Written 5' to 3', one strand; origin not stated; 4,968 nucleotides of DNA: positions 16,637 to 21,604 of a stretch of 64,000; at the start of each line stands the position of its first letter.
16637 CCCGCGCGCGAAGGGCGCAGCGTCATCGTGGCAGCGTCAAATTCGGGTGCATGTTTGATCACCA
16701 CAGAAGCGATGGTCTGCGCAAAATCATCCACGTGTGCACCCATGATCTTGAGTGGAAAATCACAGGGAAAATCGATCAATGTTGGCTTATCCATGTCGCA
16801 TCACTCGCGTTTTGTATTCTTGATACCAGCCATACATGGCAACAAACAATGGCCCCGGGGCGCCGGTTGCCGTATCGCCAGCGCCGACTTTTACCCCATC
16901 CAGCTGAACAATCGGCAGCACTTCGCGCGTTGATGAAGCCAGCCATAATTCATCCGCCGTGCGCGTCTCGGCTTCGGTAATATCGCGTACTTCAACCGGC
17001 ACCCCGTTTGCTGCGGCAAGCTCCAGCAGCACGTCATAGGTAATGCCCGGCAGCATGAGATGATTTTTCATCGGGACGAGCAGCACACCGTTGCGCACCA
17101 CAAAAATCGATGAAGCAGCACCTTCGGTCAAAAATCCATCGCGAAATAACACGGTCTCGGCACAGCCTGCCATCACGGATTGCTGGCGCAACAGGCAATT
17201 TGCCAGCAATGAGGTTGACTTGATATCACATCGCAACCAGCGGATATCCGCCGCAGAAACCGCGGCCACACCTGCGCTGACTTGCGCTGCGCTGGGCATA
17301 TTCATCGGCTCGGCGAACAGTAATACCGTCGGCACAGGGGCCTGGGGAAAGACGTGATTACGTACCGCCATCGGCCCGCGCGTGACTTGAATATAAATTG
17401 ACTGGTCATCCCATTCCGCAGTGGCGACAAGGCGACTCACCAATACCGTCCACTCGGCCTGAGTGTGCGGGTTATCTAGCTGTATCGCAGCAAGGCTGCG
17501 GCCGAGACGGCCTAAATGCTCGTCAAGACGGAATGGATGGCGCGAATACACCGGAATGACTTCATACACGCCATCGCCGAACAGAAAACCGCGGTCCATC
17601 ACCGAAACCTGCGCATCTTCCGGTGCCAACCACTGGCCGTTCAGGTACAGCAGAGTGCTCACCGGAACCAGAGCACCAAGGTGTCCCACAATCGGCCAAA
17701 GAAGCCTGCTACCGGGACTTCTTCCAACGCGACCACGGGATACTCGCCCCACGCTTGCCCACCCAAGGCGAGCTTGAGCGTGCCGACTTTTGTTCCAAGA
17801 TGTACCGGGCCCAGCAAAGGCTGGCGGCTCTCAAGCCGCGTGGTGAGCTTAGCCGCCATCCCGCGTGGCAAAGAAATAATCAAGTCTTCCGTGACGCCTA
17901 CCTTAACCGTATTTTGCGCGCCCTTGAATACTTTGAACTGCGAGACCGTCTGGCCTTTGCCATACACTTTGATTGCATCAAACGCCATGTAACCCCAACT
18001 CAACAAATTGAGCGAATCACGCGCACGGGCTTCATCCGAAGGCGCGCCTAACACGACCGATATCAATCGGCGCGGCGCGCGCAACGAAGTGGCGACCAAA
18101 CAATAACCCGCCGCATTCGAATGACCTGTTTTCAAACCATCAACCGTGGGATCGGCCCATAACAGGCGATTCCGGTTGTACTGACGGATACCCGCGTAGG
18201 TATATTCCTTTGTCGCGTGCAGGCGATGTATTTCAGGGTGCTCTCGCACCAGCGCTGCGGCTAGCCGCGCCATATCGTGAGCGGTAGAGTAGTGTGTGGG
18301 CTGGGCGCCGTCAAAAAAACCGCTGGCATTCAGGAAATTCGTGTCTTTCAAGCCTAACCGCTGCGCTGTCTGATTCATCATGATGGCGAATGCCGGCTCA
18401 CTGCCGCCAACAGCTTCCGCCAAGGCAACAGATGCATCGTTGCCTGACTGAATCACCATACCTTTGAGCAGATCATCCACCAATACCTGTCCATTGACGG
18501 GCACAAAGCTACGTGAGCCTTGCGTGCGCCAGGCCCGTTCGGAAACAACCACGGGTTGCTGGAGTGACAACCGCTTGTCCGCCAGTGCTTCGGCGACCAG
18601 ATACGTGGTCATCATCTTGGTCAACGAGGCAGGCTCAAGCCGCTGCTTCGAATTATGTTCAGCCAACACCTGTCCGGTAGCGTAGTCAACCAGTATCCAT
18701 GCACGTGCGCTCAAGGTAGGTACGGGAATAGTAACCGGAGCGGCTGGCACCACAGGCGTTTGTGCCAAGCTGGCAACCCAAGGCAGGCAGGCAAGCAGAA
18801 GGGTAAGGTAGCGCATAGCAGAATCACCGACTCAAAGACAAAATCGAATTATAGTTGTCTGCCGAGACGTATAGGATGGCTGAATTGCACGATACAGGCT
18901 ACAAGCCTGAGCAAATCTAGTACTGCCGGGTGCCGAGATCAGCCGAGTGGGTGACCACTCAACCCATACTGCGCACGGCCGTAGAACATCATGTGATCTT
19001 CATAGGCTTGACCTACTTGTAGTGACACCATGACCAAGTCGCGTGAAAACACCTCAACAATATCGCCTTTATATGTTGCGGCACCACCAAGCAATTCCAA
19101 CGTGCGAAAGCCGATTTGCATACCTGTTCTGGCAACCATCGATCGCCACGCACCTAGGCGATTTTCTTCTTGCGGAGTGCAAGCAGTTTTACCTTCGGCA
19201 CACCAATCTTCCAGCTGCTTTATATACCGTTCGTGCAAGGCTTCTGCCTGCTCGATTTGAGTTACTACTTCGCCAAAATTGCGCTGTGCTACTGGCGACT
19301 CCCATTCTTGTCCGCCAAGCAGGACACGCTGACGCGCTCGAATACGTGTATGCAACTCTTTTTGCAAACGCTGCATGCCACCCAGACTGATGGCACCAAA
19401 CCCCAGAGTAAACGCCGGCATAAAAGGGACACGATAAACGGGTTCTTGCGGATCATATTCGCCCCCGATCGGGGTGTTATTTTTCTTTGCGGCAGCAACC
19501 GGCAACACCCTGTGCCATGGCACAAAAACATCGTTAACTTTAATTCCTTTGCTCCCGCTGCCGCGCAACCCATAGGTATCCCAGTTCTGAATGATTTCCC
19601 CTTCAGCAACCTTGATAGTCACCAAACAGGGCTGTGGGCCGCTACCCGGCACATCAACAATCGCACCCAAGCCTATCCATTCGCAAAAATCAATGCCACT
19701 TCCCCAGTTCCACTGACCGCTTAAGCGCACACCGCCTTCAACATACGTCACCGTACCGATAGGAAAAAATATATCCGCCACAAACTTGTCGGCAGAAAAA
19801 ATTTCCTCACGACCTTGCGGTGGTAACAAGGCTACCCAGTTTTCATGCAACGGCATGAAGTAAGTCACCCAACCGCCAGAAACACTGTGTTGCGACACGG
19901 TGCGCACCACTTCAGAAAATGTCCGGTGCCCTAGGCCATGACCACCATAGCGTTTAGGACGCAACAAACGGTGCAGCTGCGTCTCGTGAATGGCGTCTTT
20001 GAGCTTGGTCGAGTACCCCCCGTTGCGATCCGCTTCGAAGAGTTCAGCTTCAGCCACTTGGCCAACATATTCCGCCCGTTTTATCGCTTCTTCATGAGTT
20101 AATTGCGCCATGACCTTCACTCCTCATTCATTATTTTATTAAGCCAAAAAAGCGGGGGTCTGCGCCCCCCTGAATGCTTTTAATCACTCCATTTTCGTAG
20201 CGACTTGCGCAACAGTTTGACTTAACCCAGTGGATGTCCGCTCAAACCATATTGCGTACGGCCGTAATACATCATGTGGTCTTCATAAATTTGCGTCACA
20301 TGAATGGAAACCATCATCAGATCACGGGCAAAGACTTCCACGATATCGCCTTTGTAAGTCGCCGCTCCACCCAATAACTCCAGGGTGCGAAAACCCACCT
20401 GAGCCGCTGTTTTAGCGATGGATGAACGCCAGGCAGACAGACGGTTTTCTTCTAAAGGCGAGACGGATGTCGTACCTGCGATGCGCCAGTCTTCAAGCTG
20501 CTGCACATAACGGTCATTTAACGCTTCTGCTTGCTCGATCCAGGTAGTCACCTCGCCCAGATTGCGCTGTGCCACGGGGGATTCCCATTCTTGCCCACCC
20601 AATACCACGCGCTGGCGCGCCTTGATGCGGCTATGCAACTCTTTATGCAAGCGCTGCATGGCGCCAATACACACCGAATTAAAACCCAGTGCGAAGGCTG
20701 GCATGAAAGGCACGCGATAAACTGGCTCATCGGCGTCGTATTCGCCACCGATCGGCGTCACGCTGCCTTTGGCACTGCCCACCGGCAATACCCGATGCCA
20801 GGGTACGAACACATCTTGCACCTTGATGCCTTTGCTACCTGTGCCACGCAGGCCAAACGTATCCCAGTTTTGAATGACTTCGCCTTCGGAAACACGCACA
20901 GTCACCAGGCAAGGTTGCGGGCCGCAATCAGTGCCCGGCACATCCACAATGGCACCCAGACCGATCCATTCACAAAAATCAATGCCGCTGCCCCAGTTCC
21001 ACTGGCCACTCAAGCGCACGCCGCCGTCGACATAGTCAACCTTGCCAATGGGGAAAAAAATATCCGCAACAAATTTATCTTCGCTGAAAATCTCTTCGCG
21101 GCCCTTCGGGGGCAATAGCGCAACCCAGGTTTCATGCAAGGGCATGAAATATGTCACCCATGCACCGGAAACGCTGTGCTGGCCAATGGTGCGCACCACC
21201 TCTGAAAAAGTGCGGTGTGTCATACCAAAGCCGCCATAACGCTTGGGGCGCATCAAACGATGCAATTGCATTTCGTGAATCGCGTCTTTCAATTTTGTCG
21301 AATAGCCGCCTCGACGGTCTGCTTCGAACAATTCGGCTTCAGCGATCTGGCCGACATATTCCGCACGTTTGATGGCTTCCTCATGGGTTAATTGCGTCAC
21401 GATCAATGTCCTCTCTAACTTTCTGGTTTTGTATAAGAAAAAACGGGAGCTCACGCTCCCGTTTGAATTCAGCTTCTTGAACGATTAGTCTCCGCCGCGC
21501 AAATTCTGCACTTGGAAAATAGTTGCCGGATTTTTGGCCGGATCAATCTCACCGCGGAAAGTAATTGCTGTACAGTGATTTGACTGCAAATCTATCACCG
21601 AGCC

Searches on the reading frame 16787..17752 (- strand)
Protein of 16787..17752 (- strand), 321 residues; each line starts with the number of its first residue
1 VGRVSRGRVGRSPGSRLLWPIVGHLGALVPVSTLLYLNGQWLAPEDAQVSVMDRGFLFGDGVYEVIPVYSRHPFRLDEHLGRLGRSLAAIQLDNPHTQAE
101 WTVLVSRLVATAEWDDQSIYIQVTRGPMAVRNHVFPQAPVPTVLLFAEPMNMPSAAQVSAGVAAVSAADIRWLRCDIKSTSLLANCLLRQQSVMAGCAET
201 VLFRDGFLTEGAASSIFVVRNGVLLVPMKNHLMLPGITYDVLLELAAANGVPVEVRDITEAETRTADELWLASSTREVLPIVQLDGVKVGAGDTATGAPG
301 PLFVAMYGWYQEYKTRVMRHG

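Call 9: search_protein_families(library=pfam, proteins=[window:16787-17752:-])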
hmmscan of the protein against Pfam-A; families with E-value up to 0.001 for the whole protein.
window:16787-17752:- (321 aa): 1 family
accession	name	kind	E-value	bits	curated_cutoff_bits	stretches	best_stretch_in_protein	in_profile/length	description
PF01063.24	Aminotran_4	-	3.4e-47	161.6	28.5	1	61-283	1-222/223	Amino-transferase class IV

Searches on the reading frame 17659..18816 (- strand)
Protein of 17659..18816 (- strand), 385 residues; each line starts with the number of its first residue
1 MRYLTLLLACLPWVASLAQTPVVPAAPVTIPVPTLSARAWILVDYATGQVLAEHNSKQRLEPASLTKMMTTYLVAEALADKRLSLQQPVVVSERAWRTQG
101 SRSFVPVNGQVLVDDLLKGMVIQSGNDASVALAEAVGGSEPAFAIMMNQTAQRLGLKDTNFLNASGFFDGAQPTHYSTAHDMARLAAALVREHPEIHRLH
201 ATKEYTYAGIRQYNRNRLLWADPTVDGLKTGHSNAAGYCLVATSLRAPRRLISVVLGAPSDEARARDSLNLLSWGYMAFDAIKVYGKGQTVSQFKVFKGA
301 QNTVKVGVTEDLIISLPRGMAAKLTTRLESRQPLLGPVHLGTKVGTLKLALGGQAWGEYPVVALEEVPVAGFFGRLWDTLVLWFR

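Call 42: search_protein_families(library=pfam, proteins=[window:17659-18816:-], max_evalue=0.00001)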
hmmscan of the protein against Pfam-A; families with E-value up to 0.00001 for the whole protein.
window:17659-18816:- (385 aa): 4 families
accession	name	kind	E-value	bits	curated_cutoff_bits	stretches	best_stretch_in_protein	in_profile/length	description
PF00768.25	Peptidase_S11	-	3.3e-76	256.4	27.6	1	32-259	7-238/239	D-alanyl-D-alanine carboxypeptidase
PF07943.18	PBP5_C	-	1.1e-19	70.7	21.2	1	279-368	1-90/91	Penicillin-binding protein 5, C-terminal domain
PF13354.11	Beta-lactamase2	-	1e-16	61.4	22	1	42-192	4-149/214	Beta-lactamase enzyme family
PF00144.29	Beta-lactamase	-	1.1e-06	28.5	27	0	53-97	43-84/329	Beta-lactamase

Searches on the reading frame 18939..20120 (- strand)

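Call 42: search_protein_families(library=pfam, proteins=[window:18939-20120:-], max_evalue=0.00001)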
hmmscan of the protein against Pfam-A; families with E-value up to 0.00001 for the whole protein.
window:18939-20120:- (393 aa): 1 family
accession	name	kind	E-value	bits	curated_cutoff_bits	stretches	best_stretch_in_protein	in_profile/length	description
PF08028.16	Acyl-CoA_dh_2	-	6.5e-07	30.1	22.7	1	239-364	1-125/134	Acyl-CoA dehydrogenase, C-terminal domain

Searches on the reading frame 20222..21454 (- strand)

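Call 42: search_protein_families(library=pfam, proteins=[window:20222-21454:-], max_evalue=0.00001)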
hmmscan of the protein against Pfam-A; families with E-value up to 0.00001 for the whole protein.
window:20222-21454:- (410 aa): 1 family
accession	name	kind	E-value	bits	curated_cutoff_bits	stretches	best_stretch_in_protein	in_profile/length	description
PF08028.16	Acyl-CoA_dh_2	-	3.1e-08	34.4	22.7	1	257-386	2-130/134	Acyl-CoA dehydrogenase, C-terminal domain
